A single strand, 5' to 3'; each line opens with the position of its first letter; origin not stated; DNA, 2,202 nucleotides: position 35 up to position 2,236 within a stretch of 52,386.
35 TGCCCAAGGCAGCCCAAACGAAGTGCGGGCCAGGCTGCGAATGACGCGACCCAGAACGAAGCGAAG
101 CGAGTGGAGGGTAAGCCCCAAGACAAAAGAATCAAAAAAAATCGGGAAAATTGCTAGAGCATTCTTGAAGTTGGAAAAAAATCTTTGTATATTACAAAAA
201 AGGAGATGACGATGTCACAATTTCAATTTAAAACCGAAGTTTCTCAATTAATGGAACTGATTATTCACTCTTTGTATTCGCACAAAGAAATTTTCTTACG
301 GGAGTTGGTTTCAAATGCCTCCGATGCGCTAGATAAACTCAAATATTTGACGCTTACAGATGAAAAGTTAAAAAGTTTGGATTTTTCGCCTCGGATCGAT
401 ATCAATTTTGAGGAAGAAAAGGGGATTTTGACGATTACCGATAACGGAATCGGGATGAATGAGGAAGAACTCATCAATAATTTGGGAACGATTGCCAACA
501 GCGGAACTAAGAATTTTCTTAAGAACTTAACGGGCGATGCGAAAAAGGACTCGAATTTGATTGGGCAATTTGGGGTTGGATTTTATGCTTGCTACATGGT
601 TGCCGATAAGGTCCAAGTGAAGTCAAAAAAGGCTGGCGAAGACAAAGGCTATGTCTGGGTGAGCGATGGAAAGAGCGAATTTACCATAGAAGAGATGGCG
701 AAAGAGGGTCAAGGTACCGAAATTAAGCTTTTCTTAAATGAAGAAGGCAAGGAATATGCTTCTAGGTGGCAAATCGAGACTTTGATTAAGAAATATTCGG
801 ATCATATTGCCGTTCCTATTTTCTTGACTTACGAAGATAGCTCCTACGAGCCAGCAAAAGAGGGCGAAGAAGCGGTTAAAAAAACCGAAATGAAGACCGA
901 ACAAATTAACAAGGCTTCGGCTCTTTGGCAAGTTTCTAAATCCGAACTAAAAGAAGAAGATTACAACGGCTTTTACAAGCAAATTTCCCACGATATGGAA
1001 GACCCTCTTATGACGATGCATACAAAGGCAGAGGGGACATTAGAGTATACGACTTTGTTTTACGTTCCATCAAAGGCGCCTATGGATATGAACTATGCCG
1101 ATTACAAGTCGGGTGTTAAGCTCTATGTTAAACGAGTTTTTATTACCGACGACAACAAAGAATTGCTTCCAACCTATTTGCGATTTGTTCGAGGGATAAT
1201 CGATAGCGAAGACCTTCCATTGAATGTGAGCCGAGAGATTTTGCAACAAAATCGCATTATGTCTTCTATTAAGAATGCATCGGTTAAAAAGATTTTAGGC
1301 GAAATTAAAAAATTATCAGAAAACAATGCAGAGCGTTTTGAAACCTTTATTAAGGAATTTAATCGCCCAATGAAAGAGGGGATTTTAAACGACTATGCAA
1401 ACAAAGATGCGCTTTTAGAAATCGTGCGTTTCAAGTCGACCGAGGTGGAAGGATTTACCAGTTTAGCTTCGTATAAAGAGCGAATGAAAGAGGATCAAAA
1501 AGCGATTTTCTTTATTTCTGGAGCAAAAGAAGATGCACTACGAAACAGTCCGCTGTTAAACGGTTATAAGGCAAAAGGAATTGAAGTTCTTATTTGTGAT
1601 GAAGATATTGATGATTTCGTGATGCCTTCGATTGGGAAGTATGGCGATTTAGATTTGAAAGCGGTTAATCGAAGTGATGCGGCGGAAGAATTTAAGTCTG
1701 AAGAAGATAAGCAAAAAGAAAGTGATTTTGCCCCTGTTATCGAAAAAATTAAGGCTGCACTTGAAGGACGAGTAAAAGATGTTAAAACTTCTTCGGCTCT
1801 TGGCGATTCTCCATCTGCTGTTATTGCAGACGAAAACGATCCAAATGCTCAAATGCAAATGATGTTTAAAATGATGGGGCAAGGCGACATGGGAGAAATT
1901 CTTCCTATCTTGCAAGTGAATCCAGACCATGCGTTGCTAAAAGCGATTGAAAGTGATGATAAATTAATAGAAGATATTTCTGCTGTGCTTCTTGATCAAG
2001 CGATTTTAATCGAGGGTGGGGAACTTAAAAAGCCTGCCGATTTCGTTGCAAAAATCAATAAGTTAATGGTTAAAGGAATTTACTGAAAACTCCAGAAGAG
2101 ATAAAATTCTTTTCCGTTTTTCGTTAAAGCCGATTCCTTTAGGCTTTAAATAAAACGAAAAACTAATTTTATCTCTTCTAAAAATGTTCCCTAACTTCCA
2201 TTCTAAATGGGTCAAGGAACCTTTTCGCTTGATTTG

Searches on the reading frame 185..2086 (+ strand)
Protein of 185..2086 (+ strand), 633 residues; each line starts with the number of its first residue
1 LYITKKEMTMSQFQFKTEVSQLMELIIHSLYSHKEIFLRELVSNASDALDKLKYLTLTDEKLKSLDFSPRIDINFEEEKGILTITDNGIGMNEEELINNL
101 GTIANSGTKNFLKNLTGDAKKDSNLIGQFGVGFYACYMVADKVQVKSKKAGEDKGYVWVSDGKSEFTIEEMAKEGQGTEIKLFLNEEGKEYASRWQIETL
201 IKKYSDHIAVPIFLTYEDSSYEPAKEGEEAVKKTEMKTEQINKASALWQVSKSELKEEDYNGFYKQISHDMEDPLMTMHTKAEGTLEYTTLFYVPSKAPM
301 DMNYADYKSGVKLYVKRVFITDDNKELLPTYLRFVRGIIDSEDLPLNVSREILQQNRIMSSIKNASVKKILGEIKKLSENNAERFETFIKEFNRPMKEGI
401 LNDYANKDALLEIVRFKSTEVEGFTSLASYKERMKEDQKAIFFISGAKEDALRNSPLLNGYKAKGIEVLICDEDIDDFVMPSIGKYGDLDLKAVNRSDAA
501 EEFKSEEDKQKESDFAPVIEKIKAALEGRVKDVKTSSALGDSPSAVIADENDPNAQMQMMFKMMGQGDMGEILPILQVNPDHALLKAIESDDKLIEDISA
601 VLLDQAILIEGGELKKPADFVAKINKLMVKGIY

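Call 13: search_protein_families(library=pfam, proteins=[window:185-2086:+], max_evalue=0.0001)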
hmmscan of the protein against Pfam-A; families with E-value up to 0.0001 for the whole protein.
window:185-2086:+ (633 aa): 3 families
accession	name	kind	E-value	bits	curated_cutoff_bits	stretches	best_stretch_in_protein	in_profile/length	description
PF00183.23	HSP90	-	4.9e-108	362.8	24.4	1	222-631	63-489/518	Hsp90 protein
PF13589.12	HATPase_c_3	-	8.1e-12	45.8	25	1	36-158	5-103/137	Histidine kinase-, DNA gyrase B-, and HSP90-like ATPase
PF02518.31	HATPase_c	-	3.7e-07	31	26.4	1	36-185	4-108/111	Histidine kinase-, DNA gyrase B-, and HSP90-like ATPase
